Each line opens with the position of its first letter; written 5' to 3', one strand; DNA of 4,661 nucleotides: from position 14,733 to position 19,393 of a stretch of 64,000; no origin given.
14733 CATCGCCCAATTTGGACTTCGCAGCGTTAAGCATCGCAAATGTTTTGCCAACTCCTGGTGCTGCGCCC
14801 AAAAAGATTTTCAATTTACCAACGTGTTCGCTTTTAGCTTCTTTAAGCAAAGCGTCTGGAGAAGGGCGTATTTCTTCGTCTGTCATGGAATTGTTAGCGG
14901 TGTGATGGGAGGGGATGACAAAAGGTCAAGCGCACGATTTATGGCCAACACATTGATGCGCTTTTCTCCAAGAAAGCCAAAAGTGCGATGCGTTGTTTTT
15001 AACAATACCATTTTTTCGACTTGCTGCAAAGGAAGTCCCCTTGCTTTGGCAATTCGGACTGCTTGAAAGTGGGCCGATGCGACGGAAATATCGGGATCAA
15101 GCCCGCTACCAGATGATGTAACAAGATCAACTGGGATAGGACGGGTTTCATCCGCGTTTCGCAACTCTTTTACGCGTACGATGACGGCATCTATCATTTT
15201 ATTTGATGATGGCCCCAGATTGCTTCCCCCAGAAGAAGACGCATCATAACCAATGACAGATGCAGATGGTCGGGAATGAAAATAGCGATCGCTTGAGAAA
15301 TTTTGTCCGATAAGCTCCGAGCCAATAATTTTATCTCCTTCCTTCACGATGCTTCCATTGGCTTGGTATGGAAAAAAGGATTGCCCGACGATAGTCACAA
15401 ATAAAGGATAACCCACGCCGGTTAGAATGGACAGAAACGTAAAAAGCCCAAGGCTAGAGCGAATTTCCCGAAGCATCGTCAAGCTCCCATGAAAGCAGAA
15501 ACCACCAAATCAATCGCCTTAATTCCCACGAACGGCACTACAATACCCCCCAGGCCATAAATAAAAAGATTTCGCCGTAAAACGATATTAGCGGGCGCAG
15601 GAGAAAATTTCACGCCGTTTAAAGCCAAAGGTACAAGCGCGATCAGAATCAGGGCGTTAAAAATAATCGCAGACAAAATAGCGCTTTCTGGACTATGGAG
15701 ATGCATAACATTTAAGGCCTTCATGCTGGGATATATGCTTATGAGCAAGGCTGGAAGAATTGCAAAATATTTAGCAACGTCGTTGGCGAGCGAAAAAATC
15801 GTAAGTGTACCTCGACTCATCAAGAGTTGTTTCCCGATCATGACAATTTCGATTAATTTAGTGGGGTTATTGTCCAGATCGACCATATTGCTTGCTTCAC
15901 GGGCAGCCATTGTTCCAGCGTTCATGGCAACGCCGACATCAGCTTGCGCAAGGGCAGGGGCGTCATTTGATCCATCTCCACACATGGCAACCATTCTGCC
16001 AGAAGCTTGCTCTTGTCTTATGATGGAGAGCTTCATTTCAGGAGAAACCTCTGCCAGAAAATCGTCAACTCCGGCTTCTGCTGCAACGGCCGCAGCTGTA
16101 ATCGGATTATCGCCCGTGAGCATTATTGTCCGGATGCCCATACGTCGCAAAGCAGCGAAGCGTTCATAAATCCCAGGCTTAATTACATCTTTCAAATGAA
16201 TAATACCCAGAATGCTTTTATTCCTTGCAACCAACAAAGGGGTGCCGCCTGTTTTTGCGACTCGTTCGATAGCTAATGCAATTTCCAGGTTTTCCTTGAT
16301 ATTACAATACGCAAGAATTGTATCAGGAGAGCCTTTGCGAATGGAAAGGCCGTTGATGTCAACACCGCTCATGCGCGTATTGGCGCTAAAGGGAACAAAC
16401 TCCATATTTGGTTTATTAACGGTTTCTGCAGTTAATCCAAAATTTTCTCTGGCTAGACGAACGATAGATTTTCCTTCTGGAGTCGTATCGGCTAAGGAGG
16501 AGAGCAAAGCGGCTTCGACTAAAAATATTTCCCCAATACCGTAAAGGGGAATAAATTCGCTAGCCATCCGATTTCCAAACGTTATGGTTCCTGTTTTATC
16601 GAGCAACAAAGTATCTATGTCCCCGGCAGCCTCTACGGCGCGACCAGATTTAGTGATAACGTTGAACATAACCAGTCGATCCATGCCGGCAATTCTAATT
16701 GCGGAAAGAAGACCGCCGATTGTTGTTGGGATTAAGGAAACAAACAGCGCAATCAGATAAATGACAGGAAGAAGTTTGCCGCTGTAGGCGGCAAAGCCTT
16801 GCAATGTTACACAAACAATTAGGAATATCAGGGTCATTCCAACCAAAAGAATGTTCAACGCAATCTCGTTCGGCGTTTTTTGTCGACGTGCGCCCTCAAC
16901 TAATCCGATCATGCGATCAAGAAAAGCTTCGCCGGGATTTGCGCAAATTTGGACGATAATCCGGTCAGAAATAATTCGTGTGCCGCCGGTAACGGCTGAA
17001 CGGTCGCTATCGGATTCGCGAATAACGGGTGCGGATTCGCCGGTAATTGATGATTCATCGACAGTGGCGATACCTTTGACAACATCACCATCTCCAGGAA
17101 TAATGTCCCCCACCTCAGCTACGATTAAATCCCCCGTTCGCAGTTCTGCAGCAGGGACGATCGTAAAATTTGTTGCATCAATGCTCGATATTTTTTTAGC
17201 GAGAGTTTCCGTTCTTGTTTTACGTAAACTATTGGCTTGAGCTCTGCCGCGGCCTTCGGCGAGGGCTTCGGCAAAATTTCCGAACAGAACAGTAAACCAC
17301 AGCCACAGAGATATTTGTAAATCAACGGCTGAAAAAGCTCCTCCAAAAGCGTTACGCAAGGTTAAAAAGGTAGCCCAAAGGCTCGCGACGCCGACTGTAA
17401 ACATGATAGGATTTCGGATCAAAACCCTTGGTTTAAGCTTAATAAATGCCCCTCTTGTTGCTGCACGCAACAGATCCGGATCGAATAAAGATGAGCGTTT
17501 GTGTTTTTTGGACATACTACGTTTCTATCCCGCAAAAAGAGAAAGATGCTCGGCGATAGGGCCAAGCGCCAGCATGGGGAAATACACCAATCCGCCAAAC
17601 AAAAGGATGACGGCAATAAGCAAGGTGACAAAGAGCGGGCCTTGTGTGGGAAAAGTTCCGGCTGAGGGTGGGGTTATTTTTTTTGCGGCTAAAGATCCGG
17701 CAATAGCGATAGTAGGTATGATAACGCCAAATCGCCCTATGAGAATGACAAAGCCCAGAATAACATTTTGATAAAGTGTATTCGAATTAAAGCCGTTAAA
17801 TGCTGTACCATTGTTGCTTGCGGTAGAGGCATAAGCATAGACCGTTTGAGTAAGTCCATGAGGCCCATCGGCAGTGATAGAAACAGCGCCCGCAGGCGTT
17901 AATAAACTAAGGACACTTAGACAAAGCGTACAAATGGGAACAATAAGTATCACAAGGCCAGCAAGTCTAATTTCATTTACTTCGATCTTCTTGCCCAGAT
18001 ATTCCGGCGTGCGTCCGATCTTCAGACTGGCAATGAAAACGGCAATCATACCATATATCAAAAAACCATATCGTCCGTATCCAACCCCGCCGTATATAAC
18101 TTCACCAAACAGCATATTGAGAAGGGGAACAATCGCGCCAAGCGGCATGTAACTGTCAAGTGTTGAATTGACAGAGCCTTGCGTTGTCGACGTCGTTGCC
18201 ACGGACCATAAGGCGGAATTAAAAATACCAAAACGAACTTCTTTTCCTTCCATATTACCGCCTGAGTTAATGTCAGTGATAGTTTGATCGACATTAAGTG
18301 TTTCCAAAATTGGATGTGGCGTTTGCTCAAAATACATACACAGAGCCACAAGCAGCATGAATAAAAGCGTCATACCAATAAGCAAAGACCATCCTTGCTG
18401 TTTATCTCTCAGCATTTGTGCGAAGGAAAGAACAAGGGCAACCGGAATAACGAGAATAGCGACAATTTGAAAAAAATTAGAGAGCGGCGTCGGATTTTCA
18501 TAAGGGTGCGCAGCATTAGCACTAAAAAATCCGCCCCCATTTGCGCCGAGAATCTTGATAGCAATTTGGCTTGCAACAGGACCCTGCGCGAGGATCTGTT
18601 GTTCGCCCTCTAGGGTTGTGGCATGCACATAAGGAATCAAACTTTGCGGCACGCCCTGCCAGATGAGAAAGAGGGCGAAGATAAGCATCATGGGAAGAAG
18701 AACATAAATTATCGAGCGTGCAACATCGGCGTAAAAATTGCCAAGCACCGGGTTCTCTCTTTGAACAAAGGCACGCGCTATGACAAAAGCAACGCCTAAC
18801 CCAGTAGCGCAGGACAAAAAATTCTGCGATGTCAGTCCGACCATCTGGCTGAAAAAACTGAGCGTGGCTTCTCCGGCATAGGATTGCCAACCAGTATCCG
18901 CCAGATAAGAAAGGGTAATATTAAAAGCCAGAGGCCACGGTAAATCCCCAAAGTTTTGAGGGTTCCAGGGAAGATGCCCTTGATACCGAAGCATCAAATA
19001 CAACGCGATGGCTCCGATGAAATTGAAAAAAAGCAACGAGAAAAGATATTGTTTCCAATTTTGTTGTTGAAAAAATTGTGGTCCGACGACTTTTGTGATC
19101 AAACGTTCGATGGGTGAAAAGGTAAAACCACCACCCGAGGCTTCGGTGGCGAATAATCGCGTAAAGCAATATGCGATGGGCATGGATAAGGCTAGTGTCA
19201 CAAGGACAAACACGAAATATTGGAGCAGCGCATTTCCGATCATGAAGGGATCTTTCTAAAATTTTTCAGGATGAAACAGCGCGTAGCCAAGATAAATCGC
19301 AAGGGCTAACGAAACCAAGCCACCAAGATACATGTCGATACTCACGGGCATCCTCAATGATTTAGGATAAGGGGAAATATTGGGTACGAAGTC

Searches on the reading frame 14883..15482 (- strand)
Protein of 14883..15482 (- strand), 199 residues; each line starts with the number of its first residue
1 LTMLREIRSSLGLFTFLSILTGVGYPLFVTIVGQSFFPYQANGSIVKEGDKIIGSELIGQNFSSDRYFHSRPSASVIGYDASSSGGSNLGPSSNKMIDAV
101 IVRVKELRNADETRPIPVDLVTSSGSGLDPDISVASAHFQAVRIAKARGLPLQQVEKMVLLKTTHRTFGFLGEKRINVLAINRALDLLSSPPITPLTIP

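Call 35: search_protein_families(library=pfam, proteins=[window:14883-15482:-], max_evalue=0.00001)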
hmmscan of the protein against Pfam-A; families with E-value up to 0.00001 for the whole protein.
window:14883-15482:- (199 aa): 1 family
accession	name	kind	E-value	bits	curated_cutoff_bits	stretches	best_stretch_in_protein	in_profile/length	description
PF02669.20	KdpC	-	1.4e-67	227.4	24.1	1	8-186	2-181/182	K+-transporting ATPase, c chain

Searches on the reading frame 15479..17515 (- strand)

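Call 35: search_protein_families(library=pfam, proteins=[window:15479-17515:-], max_evalue=0.00001)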
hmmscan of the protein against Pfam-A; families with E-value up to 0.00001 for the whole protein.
window:15479-17515:- (678 aa): 2 families
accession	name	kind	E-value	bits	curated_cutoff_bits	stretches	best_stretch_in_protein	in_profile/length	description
PF00122.25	E1-E2_ATPase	-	1.2e-26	93.8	28.1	1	111-281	9-178/181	E1-E2 ATPase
PF00702.32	Hydrolase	-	2.3e-26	93.8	26.4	1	300-526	1-191/191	haloacid dehalogenase-like hydrolase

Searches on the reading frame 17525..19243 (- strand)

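Call 35: search_protein_families(library=pfam, proteins=[window:17525-19243:-], max_evalue=0.00001)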
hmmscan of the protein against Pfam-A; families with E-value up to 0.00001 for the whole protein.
window:17525-19243:- (572 aa): 1 family
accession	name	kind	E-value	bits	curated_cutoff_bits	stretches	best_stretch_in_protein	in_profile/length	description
PF03814.21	KdpA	-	7.4e-205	681.7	22.6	1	11-567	2-548/548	Potassium-transporting ATPase A subunit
